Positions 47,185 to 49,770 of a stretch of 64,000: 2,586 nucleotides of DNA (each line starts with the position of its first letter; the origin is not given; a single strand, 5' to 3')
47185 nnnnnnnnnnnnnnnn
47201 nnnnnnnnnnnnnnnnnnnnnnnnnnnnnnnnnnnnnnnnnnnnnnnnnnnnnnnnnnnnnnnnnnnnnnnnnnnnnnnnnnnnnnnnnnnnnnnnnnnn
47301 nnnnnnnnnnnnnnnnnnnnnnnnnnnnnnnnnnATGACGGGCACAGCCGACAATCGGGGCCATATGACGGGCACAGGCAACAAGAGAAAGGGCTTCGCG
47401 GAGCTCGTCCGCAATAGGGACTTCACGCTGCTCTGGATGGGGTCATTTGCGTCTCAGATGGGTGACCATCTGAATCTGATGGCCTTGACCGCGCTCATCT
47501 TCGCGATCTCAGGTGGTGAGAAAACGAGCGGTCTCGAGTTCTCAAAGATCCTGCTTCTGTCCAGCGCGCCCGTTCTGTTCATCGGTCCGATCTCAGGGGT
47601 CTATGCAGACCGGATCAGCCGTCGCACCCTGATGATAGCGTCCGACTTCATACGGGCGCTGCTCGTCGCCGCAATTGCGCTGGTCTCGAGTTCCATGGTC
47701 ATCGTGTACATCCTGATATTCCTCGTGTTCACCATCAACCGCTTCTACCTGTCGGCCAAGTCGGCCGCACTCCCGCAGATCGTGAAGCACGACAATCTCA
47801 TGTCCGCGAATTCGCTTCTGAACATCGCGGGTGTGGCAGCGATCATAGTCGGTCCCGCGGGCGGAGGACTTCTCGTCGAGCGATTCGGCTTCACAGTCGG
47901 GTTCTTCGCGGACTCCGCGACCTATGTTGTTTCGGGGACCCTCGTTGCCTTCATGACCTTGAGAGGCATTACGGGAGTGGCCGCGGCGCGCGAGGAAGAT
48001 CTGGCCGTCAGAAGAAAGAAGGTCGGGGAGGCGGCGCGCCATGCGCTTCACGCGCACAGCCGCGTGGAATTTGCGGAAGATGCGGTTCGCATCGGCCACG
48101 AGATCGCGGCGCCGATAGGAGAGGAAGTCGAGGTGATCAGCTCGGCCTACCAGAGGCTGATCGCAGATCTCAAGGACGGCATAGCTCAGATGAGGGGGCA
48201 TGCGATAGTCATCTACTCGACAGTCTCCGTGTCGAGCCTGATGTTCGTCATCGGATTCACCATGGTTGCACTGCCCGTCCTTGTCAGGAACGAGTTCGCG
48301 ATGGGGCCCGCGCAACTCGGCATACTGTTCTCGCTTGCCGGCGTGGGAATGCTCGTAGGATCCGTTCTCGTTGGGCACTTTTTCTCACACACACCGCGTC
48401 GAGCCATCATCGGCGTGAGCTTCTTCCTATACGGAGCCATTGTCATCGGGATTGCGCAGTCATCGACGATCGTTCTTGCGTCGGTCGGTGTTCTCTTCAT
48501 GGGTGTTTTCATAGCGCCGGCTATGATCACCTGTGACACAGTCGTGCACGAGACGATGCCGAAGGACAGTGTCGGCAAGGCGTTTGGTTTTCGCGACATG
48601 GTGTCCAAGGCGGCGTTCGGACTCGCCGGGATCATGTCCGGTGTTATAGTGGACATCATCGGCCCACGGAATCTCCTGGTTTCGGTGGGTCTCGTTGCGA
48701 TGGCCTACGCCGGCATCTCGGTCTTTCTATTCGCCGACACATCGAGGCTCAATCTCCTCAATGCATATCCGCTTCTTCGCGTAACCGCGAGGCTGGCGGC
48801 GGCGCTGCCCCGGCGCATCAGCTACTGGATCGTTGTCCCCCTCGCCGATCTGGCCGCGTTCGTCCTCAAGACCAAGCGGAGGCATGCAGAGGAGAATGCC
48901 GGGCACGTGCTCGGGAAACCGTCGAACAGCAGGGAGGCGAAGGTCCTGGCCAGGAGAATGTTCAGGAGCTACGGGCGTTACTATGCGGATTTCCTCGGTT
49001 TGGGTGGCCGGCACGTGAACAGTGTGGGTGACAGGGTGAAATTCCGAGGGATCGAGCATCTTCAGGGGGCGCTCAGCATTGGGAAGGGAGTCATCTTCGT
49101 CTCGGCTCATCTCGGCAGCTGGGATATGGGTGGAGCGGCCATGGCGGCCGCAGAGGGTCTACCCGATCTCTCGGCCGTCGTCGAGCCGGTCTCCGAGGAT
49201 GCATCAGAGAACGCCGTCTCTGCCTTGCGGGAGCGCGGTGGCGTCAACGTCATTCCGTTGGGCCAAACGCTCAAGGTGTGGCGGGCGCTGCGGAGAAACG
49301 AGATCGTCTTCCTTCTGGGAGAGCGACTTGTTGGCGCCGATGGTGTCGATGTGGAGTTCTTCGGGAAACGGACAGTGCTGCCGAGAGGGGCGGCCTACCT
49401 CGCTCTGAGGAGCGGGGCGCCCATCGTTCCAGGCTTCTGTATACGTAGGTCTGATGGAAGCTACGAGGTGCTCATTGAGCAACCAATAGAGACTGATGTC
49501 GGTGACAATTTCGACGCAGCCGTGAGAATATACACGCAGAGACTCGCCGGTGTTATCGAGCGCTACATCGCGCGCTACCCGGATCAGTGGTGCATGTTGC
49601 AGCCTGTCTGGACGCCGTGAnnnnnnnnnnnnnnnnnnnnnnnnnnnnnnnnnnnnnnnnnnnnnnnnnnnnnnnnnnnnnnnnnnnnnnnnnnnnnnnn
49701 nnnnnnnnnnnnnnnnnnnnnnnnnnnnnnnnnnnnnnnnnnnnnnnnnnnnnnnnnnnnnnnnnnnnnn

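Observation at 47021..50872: MFS-transporter/lipid-A-type acyltransferase fusion plus PimA-like mannosyltransferase behind a PhaR-like regulator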

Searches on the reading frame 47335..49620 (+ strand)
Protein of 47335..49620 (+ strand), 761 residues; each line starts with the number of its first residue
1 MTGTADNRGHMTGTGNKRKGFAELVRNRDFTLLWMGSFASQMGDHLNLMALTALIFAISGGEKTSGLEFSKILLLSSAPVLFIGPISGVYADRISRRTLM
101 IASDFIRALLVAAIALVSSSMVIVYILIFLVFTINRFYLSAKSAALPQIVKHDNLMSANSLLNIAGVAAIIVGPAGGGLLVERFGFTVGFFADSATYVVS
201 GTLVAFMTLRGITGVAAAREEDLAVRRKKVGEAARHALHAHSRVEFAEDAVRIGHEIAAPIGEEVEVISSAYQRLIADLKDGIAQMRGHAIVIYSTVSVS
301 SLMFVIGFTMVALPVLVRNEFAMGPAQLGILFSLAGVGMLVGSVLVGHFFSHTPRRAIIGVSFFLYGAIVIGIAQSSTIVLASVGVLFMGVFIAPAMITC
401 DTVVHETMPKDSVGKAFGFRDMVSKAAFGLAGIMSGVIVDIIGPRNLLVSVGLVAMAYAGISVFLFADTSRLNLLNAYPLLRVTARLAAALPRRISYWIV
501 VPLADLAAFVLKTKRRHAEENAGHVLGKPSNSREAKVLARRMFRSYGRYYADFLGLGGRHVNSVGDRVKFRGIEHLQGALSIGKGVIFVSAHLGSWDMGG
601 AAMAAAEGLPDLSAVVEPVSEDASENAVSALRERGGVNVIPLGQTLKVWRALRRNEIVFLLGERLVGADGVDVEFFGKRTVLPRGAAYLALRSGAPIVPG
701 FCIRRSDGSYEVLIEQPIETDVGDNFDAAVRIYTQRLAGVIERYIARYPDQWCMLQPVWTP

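Call 3: search_protein_families(library=pfam, proteins=[window:47335-49620:+], max_evalue=0.01)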
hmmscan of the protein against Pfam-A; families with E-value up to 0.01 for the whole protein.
window:47335-49620:+ (761 aa): 3 families
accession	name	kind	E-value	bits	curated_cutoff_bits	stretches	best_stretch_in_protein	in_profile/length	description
PF03279.18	Lip_A_acyltrans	-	2.3e-40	139.1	22.3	1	486-759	24-293/295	Bacterial lipid A biosynthesis acyltransferase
PF07690.21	MFS_1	-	4.3e-30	105.3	33.4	2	300-470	6-176/347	Major Facilitator Superfamily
PF05977.19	MFS_3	-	5.7e-17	61.8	27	2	26-200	8-182/524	Transmembrane secretion effector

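Call 4: search_protein_families(library=ncbifam, proteins=[window:47335-49620:+], max_evalue=0.01)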
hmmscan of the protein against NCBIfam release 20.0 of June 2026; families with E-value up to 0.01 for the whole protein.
window:47335-49620:+ (761 aa): 33 families (the best 25 are shown)
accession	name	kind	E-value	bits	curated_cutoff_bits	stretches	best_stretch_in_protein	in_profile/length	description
NF005919.0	PRK07920.1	equivalog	5.5e-49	166.9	209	1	484-760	18-294/311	phosphatidylinositol mannoside acyltransferase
TIGR00900.1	2A0121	subfamily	3.4e-41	141.8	319.6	2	30-209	1-179/364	H+ Antiporter protein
NF006270.0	PRK08419.1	equivalog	1.3e-28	100.2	248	1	483-753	12-282/298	lipid A biosynthesis lauroyl acyltransferase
NF006487.0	PRK08905.1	equivalog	6.7e-19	68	281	1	481-752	3-266/290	lysophospholipid acyltransferase family protein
TIGR00880.1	2_A_01_02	superfamily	3.3e-17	62.9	131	2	73-207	4-137/141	multidrug resistance protein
NF005120.0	PRK06553.1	equivalog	4.1e-16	59.2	273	1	533-760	77-307/308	lipid A biosynthesis lauroyl acyltransferase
NF006386.0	PRK08633.1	equivalog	9.4e-16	56.7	1221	1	28-466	9-410/1147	acyl-[ACP]--phospholipid O-acyltransferase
TIGR02207.1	lipid_A_htrB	subfamily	1.2e-13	51.1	297.8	1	487-754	24-286/303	LpxL/LpxP family Kdo(2)-lipid IV(A) lauroyl/palmitoleoyl acyltransferase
NF012178.0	tet_MFS_V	exception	3.4e-13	49.5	640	2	78-211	55-190/409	tetracycline efflux MFS transporter Tet(V)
NF000245.1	macrolide_MefA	exception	1.2e-12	47.7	675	2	268-459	197-390/405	macrolide efflux MFS transporter Mef(A)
NF005291.0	PRK06814.1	equivalog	1.8e-11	42.7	1349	1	21-209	4-191/1140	acyl-[ACP]--phospholipid O-acyltransferase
NF006507.0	PRK08943.1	subfamily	1.9e-11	43.6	337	1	487-753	36-298/322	lipid A biosynthesis (KDO)2-(lauroyl)-lipid IVA acyltransferase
NF007792.0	PRK10489.1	equivalog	3e-11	43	324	2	80-220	64-207/419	enterobactin transporter EntS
NF006437.0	PRK08733.1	equivalog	6.9e-11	41.8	540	1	485-753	28-288/306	LpxL/LpxP family Kdo(2)-lipid IV(A) lauroyl/palmitoleoyl acyltransferase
NF000246.1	macrolide_MefC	exception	7.6e-10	38.4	870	1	30-184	10-164/407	macrolide efflux MFS transporter Mef(C)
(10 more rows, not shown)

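Call 5: search_solved_structures(query=window:47335-49620:+, max_evalue=0.001, show_alignments=2)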
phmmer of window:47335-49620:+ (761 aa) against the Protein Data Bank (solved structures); distinct sequences matched with E-value up to 0.001: 5.
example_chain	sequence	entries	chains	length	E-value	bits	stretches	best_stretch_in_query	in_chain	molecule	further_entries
5oce_A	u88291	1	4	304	5.3e-25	91.1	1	518-760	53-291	Phosphatidylinositol mannoside acyltransferase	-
5f2t_A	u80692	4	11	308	5.4e-25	91.1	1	518-760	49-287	Phosphatidylinositol mannoside acyltransferase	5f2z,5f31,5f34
7ojt_A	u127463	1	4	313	5.9e-25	91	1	518-760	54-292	Phosphatidylinositol mannoside acyltransferase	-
5kn7_B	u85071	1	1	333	1.2e-08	37.1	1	538-752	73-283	Lipid A biosynthesis lauroyl acyltransferase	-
5knk_B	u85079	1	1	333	3.9e-08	35.4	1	538-752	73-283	Lipid A biosynthesis lauroyl acyltransferase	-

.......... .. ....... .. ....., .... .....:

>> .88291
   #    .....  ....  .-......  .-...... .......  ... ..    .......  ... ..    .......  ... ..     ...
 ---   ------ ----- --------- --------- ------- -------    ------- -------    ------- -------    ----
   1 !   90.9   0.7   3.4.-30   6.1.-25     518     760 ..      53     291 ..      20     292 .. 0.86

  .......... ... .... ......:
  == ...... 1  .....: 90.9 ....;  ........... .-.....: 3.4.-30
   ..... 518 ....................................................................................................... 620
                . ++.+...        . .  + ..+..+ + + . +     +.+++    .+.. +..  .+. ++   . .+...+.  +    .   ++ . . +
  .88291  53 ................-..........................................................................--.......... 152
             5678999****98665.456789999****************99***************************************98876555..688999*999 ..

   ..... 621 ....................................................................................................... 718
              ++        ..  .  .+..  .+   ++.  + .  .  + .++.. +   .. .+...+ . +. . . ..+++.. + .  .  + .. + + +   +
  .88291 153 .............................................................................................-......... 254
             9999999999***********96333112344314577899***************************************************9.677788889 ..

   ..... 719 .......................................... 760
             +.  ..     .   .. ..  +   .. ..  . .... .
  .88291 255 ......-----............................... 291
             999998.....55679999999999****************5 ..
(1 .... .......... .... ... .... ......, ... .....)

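Call 7: find_homologous_proteins(query=window:47335-49620:+, max_evalue=1e-10)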
Query window:47335-49620:+ (761 aa): 125 proteins with E <= 1e-10 among 8000 candidates; the best 120 are listed.
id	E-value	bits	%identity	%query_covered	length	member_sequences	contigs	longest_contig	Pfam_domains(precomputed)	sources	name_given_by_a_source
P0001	0.0e+0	1646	100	100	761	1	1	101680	PF05977.20,PF03279.19,PF07690.22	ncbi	-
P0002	0.0e+0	1456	89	99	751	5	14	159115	PF05977.20,PF03279.19,PF07690.22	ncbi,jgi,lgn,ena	-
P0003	0.0e+0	1450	88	99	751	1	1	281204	PF05977.20,PF03279.19,PF07690.22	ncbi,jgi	jgi:KDO2-lipid IV(A) lauroyltransferase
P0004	0.0e+0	1432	86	98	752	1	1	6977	PF05977.20,PF03279.19,PF07690.22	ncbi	-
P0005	0.0e+0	1395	85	99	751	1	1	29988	PF05977.20,PF03279.19,PF07690.22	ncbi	-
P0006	0.0e+0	1050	64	99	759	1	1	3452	PF05977.20,PF03279.19,PF07690.22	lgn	-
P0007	0.0e+0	1038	64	99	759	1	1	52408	PF05977.20,PF03279.19,PF07690.22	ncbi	-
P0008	0.0e+0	1024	63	98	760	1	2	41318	PF05977.20,PF03279.19,PF07690.22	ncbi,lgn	-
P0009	0.0e+0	1015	62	100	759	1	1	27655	PF05977.20,PF03279.19,PF07690.22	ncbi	-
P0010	0.0e+0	1015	62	100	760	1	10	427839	PF05977.20,PF03279.19,PF07690.22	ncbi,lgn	-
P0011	0.0e+0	1015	61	99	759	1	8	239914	PF05977.20,PF03279.19,PF07690.22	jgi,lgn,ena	-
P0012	9.6e-297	1004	61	100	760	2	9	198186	PF05977.20,PF03279.19,PF07690.22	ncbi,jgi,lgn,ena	-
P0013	6.6e-294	995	60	98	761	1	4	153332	PF05977.20,PF03279.19,PF07690.22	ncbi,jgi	-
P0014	5.6e-291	985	59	100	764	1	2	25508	PF05977.20,PF03279.19,PF07690.22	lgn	-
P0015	2.8e-290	983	61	98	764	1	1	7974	PF05977.20,PF03279.19,PF07690.22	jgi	jgi:KDO2-lipid IV(A) lauroyltransferase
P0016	4.7e-289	979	60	99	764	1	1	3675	PF05977.20,PF03279.19,PF07690.22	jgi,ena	-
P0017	6.8e-289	978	60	99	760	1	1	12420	PF05977.20,PF03279.19,PF07690.22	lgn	-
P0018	1.1e-288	978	61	99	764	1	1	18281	PF05977.20,PF03279.19,PF07690.22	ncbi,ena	-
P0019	1.5e-287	974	61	98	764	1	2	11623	PF05977.20,PF03279.19,PF07690.22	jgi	jgi:lauroyl/myristoyl acyltransferase/predicted MFS family arabinose efflux permease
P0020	5.0e-287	972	60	100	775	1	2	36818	PF05977.20,PF03279.19,PF07690.22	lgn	-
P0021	2.2e-286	970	60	98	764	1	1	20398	PF05977.20,PF03279.19,PF07690.22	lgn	-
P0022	2.8e-286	970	59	100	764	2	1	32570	PF05977.20,PF03279.19,PF07690.22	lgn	-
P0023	4.8e-286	969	59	99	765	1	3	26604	PF05977.20,PF03279.19,PF07690.22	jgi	jgi:KDO2-lipid IV(A) lauroyltransferase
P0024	9.1e-286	968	60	99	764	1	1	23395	PF05977.20,PF03279.19,PF07690.22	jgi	jgi:KDO2-lipid IV(A) lauroyltransferase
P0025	2.1e-285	967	60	98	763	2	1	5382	PF05977.20,PF03279.19,PF07690.22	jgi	jgi:lauroyl/myristoyl acyltransferase/predicted MFS family arabinose efflux permease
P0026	3.3e-285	966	60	97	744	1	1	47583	PF05977.20,PF03279.19,PF07690.22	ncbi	ncbi:MAG: MFS transporter [Candidatus Eisenbacteria bacterium]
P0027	1.6e-284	964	59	98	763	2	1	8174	PF05977.20,PF03279.19,PF07690.22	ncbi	-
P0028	1.3e-282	958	60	98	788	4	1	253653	PF05977.20,PF03279.19,PF07690.22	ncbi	-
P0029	1.3e-282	958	59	98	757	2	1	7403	PF05977.20,PF03279.19,PF07690.22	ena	-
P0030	1.4e-281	954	59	100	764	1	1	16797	PF05977.20,PF03279.19,PF07690.22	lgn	-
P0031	2.8e-281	953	58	98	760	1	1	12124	PF05977.20,PF03279.19,PF07690.22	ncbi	-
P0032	2.8e-281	953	58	99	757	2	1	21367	PF05977.20,PF03279.19,PF07690.22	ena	-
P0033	3.4e-281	953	60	98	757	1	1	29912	PF05977.20,PF03279.19,PF07690.22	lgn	-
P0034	4.0e-281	953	59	98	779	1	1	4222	PF05977.20,PF03279.19,PF07690.22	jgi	jgi:KDO2-lipid IV(A) lauroyltransferase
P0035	6.3e-281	952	59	100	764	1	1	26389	PF05977.20,PF03279.19,PF07690.22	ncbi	-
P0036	7.9e-281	952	59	98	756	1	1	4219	PF05977.20,PF03279.19,PF07690.22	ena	-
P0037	8.4e-281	952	59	98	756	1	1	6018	PF05977.20,PF03279.19,PF07690.22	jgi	-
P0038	9.7e-281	951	59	98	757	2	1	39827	PF05977.20,PF03279.19,PF07690.22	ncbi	-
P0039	1.0e-280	951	59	98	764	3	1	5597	PF05977.20,PF03279.19,PF07690.22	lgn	-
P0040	1.8e-280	951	59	97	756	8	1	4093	PF05977.20,PF03279.19,PF07690.22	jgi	-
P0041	2.1e-280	950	60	98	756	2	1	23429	PF05977.20,PF03279.19,PF07690.22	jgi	-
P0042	3.7e-280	949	59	98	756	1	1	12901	PF05977.20,PF03279.19,PF07690.22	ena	-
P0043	4.6e-280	949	59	98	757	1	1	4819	PF05977.20,PF03279.19,PF07690.22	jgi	jgi:KDO2-lipid IV(A) lauroyltransferase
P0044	7.3e-279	945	58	97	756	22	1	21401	PF05977.20,PF03279.19,PF07690.22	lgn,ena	-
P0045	3.4e-278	943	58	98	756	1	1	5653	PF05977.20,PF03279.19,PF07690.22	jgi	jgi:KDO2-lipid IV(A) lauroyltransferase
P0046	5.3e-278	942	58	98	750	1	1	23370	PF05977.20,PF03279.19,PF07690.22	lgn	-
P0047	7.5e-278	942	58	100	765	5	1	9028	PF05977.20,PF03279.19,PF07690.22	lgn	-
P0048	9.6e-278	942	58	98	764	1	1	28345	PF05977.20,PF03279.19,PF07690.22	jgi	jgi:lauroyl/myristoyl acyltransferase/predicted MFS family arabinose efflux permease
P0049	1.7e-277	941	58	100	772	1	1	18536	PF05977.20,PF03279.19,PF07690.22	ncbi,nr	ncbi:MAG: MFS transporter [Candidatus Eisenbacteria bacterium]|nr:MFS transporter [Candidatus Eisenb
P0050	2.6e-277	940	58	99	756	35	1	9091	PF05977.20,PF03279.19,PF07690.22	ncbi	-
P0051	3.2e-277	940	57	97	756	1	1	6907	PF05977.20,PF03279.19,PF07690.22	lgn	-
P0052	4.6e-275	933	59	98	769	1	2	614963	PF05977.20,PF03279.19,PF07690.22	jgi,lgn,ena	-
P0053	6.9e-274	929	57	97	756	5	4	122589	PF05977.20,PF03279.19,PF07690.22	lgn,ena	-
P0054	3.1e-273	927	56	98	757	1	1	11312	PF05977.20,PF03279.19,PF07690.22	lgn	-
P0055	3.8e-273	926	59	99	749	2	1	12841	PF05977.20,PF03279.19,PF07690.22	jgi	-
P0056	6.0e-272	922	60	93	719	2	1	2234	PF05977.20,PF03279.19,PF07690.22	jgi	jgi:KDO2-lipid IV(A) lauroyltransferase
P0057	2.4e-271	920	58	97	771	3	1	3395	PF05977.20,PF03279.19,PF07690.22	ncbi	-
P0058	3.9e-271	920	58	97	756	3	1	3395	PF05977.20,PF03279.19,PF07690.22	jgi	jgi:KDO2-lipid IV(A) lauroyltransferase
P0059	2.7e-270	917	59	98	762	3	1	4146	PF05977.20,PF03279.19,PF07690.22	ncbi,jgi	-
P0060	1.1e-268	912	58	98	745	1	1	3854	PF05977.20,PF03279.19,PF07690.22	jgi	jgi:KDO2-lipid IV(A) lauroyltransferase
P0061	1.6e-268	911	58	96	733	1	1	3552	PF05977.20,PF03279.19,PF07690.22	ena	-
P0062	4.0e-268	910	58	98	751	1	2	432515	PF05977.20,PF03279.19,PF07690.22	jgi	jgi:lauroyl/myristoyl acyltransferase/predicted MFS family arabinose efflux permease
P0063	4.9e-267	906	58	97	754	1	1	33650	PF05977.20,PF03279.19,PF07690.22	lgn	-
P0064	2.8e-266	904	58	98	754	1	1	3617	PF05977.20,PF03279.19,PF07690.22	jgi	jgi:lauroyl/myristoyl acyltransferase/predicted MFS family arabinose efflux permease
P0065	4.6e-266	903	57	98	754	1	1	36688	PF05977.20,PF03279.19,PF07690.22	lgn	-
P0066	2.0e-265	901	55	98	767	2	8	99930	PF05977.20,PF03279.19,PF07690.22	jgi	-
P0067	1.2e-264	898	57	98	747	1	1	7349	PF05977.20,PF03279.19,PF07690.22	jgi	-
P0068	3.1e-264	897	57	98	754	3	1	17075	PF05977.20,PF03279.19,PF07690.22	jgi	jgi:KDO2-lipid IV(A) lauroyltransferase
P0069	5.1e-264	896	56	98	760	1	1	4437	PF05977.20,PF03279.19,PF07690.22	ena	-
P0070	1.8e-261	888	58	97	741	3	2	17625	PF05977.20,PF03279.19,PF07690.22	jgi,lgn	-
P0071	2.3e-256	871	56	98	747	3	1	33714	PF05977.20,PF03279.19,PF07690.22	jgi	jgi:KDO2-lipid IV(A) lauroyltransferase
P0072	1.2e-251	855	55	98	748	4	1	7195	PF05977.20,PF03279.19,PF07690.22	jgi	jgi:KDO2-lipid IV(A) lauroyltransferase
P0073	4.7e-228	777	49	98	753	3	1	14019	PF05977.20,PF03279.19,PF07690.22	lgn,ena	-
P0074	1.5e-226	772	49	98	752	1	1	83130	PF05977.20,PF03279.19,PF07690.22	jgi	-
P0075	2.3e-225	768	51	98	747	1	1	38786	PF13347.13,PF05977.20,PF03279.19,PF07690.22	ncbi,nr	ncbi:MAG: MFS transporter [Candidatus Eisenbacteria bacterium]|nr:MFS transporter [Candidatus Eisenb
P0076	6.7e-224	764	49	98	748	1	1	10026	PF05977.20,PF03279.19,PF07690.22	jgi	jgi:lauroyl/myristoyl acyltransferase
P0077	2.1e-223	762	50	98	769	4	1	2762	PF05977.20,PF03279.19,PF07690.22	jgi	-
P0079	5.8e-159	549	56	60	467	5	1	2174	PF03279.19,PF07690.22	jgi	jgi:KDO2-lipid IV(A) lauroyltransferase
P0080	2.7e-154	533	56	56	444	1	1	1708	PF03279.19,PF07690.22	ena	-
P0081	1.1e-133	465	53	60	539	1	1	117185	PF05977.20,PF07690.22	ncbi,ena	-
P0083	1.7e-37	147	29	58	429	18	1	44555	PF13347.13,PF05977.20,PF07690.22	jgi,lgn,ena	-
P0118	2.8e-11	61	27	34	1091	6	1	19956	PF03176.22,PF03279.19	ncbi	ncbi:MAG: MMPL family transporter [Verrucomicrobiota bacterium]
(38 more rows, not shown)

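Call 8: find_encoding_contigs(protein=window:47335-49620:+, flank=10000, max_places=6)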
Protein window:47335-49620:+ (761 aa): no gene with exactly this product is on record in the collection.
